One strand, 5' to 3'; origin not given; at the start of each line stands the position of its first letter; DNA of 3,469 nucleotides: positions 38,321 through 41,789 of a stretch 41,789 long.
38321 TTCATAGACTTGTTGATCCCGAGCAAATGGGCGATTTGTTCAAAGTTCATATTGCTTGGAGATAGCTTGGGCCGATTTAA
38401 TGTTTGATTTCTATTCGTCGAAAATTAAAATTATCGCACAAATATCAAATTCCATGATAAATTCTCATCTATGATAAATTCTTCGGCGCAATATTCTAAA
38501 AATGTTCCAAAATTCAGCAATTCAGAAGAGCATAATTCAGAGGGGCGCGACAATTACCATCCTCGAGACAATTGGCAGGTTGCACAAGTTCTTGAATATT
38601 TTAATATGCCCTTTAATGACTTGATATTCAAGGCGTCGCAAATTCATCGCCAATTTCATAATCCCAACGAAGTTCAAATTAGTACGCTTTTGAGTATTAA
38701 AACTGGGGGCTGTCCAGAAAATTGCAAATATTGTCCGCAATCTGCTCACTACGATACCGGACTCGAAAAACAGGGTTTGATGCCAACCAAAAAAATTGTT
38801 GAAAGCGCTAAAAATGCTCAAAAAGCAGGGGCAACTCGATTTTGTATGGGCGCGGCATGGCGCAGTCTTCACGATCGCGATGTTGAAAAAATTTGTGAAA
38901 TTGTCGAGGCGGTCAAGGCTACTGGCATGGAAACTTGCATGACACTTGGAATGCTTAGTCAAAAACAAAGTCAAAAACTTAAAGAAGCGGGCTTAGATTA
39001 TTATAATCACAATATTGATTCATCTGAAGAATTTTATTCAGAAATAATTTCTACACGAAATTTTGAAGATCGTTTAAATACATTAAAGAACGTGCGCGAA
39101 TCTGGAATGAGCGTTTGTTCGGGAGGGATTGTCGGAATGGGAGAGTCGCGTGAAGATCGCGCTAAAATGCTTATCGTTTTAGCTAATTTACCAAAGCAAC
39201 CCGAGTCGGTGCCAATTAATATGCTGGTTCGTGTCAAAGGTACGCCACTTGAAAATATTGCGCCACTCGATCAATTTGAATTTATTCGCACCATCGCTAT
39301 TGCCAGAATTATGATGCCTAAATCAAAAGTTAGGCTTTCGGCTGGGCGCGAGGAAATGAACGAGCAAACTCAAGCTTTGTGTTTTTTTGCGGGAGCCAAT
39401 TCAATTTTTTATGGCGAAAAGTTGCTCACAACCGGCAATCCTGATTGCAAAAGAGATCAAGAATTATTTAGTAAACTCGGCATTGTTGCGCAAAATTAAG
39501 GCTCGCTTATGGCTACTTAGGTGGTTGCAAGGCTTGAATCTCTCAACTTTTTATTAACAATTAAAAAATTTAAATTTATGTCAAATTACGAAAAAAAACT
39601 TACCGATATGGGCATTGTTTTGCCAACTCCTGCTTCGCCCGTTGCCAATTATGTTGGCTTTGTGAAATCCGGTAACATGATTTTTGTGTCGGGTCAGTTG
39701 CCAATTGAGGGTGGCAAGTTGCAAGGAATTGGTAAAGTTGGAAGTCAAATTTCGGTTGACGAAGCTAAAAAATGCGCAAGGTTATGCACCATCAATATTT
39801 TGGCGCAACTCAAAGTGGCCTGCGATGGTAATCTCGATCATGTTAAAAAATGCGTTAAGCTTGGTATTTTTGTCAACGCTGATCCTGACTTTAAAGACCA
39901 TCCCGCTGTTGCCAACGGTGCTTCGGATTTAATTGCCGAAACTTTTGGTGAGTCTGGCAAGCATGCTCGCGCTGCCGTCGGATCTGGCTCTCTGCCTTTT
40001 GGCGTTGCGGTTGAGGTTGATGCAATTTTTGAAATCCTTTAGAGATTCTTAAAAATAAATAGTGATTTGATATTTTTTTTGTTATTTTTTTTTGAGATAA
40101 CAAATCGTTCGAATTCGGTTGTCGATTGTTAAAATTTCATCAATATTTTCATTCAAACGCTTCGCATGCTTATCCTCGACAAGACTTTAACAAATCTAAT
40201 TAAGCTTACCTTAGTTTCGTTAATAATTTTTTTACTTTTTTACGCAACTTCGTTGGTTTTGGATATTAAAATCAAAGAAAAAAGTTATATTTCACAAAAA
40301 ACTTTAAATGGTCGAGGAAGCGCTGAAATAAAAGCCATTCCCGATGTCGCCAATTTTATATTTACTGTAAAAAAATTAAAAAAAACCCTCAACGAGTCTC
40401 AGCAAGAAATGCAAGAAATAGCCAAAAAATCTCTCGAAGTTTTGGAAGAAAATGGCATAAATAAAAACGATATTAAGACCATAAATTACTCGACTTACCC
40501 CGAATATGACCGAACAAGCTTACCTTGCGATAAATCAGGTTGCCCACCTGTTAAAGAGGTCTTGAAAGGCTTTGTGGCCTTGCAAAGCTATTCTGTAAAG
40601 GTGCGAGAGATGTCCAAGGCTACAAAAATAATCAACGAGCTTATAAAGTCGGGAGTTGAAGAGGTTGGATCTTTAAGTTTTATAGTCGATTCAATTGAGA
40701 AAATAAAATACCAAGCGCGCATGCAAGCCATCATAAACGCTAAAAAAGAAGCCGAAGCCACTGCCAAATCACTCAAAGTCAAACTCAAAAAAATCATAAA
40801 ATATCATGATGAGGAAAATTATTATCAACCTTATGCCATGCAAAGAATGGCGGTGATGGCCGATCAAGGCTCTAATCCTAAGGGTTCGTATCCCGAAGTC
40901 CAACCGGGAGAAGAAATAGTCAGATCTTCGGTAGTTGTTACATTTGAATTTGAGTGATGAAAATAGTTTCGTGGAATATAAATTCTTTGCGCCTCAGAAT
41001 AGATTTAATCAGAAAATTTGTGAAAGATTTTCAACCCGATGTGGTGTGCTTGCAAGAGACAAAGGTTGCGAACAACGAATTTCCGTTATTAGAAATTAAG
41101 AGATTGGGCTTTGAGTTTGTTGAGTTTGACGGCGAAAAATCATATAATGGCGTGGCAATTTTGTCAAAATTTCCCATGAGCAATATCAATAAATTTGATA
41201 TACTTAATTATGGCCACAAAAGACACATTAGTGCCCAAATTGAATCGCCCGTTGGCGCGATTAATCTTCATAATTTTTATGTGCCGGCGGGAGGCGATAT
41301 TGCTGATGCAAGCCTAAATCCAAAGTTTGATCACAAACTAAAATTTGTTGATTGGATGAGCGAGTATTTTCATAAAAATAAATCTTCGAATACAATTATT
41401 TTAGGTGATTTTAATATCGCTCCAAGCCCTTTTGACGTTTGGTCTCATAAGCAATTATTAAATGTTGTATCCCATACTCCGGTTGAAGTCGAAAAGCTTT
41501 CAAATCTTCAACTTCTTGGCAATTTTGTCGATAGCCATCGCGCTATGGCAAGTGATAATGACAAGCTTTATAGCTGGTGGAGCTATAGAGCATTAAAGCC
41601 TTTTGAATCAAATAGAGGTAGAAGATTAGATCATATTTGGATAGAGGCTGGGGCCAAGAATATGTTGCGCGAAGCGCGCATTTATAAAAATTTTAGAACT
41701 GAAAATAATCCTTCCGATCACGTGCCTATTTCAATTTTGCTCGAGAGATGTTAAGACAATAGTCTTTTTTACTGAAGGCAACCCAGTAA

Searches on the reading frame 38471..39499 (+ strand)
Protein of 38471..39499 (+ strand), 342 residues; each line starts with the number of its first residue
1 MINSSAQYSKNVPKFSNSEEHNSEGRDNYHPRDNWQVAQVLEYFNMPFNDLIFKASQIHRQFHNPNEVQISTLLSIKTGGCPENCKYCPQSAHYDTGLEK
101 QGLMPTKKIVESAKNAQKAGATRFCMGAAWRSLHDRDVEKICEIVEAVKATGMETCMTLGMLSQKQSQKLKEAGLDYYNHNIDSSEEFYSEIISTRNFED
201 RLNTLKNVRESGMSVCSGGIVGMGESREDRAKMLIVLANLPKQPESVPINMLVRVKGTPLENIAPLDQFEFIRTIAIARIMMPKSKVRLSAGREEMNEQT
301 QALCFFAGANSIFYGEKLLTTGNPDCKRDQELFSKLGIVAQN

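Call 8: search_protein_families(library=ncbifam, proteins=[window:38471-39499:+])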
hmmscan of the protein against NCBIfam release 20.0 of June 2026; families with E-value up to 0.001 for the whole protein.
window:38471-39499:+ (342 aa): 23 families
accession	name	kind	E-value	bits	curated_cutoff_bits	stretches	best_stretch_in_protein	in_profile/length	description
TIGR00433.2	bioB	equivalog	2.3e-125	417.9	225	1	34-338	2-306/307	biotin synthase BioB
NF006308.0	PRK08508.1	equivalog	2.5e-61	207.4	377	1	67-338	3-272/279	biotin synthase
TIGR03957.1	rSAM_HmdB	equivalog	6e-21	75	320.9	1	49-311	19-277/317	5,10-methenyltetrahydromethanopterin hydrogenase cofactor biosynthesis protein HmdB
TIGR03910.1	pyrrolys_PylB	equivalog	1e-19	70.6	348.2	1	51-291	38-277/347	methylornithine synthase PylB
NF053743.1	LipS2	equivalog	7.8e-18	64.9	270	1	77-328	29-277/292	LipS2 family lipoyl synthase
TIGR03956.1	rSAM_HydE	equivalog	6e-14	52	254.6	1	38-312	17-289/340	[FeFe] hydrogenase H-cluster radical SAM maturase HydE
NF053742.1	LipS1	equivalog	2.1e-12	47.2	230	1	73-291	9-221/268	LipS1 family lipoyl synthase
TIGR03550.1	F420_cofG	equivalog_domain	2.8e-10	39.9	213.35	1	79-292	12-244/322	7,8-didemethyl-8-hydroxy-5-deazariboflavin synthase CofG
NF001199.0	PRK00164.2-1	equivalog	6.8e-09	35.3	231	1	78-215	19-152/308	GTP 3',8-cyclase MoaA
TIGR02668.1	moaA_archaeal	equivalog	7.8e-09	34.9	325.25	1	78-221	17-157/303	GTP 3',8-cyclase MoaA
NF004019.1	PRK05481.1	subfamily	2.9e-08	33.4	203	1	80-234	56-211/286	lipoyl synthase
NF004884.0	PRK06245.1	equivalog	3.9e-08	32.5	209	1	78-308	22-266/340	7,8-didemethyl-8-hydroxy-5-deazariboflavin synthase subunit CofG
NF053790.1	LplA_LipA_fuse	exception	1.5e-07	30.4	800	1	75-234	383-541/606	bifunctional lipoate--protein ligase/lipoyl synthase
NF006687.0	PRK09234.1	equivalog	1.9e-07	29.7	1018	1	200-308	223-333/849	bifunctional FO biosynthesis protein CofGH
TIGR02351.2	thiH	equivalog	3.2e-07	29.7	380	1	80-296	82-301/364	2-iminoacetate synthase ThiH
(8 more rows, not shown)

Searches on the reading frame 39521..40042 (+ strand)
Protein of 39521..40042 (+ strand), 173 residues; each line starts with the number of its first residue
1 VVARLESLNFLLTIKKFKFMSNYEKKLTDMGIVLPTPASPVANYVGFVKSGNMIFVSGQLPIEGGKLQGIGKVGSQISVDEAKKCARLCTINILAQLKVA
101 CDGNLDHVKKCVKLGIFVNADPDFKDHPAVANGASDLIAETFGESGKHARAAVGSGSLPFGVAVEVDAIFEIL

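Call 8: search_protein_families(library=ncbifam, proteins=[window:39521-40042:+])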
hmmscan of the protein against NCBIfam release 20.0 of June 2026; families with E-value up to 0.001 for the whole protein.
window:39521-40042:+ (173 aa): 1 family
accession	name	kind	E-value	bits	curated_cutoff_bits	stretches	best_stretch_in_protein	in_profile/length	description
TIGR00004.1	TIGR00004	subfamily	3.7e-09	36.9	106.25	1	39-170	11-123/125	Rid family detoxifying hydrolase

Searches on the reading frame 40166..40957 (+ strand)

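Call 8: search_protein_families(library=ncbifam, proteins=[window:40166-40957:+])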
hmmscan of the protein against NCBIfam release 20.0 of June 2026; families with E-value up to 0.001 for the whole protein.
window:40166-40957:+ (263 aa): 1 family
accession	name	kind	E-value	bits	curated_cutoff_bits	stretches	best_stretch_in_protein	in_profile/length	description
NF008299.0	PRK11087.1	equivalog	9.3e-31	107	249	1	36-242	21-219/238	oxidative stress defense protein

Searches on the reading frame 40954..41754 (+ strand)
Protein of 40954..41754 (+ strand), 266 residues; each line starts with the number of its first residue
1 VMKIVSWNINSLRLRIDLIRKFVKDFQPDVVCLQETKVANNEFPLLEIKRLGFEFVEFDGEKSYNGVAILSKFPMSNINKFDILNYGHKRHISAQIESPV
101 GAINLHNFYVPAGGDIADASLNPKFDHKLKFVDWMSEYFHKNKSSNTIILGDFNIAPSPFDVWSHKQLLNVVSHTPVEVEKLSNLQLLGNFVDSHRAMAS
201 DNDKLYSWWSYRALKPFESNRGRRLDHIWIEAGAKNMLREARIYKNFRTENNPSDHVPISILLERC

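Call 8: search_protein_families(library=ncbifam, proteins=[window:40954-41754:+])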
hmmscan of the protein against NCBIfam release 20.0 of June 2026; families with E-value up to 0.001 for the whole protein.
window:40954-41754:+ (266 aa): 5 families
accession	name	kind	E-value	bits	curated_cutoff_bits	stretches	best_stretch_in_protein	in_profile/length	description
TIGR00195.1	exoDNase_III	equivalog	5.2e-58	196.6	182.55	1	2-261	1-252/254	exodeoxyribonuclease III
TIGR00633.1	xth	equivalog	2.2e-52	178.1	99.05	1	2-263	1-254/255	exodeoxyribonuclease III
NF008733.0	PRK11756.1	equivalog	4.2e-49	167.2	280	1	2-262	1-266/269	exodeoxyribonuclease III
NF010489.0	PRK13911.1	equivalog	4.8e-21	75.6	503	1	2-261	1-247/250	exodeoxyribonuclease III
NF003842.0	PRK05421.1-4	equivalog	0.00031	20.2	144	0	2-79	32-114/259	endonuclease/exonuclease/phosphatase family protein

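Call 58: find_encoding_contigs(protein=window:40954-41754:+, flank=10000, max_places=3)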
Protein window:40954-41754:+ (266 aa): no gene with exactly this product is on record in the collection.
